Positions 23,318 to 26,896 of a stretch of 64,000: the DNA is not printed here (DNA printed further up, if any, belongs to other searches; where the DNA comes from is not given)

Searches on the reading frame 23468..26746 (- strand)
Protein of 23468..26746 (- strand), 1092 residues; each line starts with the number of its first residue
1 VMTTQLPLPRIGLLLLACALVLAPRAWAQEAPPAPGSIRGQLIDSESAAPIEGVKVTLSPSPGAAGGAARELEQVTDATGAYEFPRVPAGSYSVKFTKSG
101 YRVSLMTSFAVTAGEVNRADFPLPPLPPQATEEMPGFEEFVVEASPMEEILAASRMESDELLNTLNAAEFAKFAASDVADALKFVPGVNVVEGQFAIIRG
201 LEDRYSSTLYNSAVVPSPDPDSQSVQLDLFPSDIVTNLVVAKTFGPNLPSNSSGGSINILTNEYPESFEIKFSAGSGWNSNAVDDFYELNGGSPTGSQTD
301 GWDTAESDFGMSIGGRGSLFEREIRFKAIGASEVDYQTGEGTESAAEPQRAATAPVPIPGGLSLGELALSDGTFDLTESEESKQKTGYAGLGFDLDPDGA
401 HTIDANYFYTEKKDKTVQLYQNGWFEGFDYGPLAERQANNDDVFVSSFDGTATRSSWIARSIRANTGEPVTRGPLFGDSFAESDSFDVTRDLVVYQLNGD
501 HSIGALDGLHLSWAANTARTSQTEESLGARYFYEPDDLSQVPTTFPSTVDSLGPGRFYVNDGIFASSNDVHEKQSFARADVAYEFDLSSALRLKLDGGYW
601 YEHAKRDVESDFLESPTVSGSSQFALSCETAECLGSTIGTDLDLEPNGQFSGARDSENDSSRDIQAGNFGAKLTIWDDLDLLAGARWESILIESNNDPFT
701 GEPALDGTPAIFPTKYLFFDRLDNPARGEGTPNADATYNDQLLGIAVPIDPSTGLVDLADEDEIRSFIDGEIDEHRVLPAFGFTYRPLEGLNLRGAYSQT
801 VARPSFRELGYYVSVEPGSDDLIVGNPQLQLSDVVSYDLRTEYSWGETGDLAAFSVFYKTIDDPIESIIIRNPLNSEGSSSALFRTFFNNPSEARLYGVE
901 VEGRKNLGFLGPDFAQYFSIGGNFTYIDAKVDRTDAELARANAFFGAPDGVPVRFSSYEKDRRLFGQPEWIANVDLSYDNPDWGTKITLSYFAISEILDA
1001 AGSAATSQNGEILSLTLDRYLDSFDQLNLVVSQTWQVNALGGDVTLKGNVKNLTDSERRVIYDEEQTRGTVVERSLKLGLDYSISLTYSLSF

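Call 61: search_protein_families(library=pfam, proteins=[window:23468-26746:-], max_evalue=0.001)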
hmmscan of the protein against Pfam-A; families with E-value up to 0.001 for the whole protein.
window:23468-26746:- (1092 aa): 5 families
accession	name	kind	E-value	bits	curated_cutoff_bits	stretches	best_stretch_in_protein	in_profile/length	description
PF00593.30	TonB_dep_Rec_b-barrel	-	8.2e-31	108.8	27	1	520-1053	8-436/436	TonB dependent receptor-like, beta-barrel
PF13620.12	CarboxypepD_reg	-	5e-14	52.8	32.3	1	37-123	1-81/82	Carboxypeptidase regulatory-like domain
PF07715.20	Plug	-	1.4e-06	29.2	23.9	1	162-255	9-106/107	TonB-dependent Receptor Plug Domain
PF17210.9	SdrD_B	-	2.4e-06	28.1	29.7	1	46-104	19-73/112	SdrD B-like domain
PF13715.12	CarbopepD_reg_2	-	1.8e-05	25.1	32.2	1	38-102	1-56/88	CarboxypepD_reg-like domain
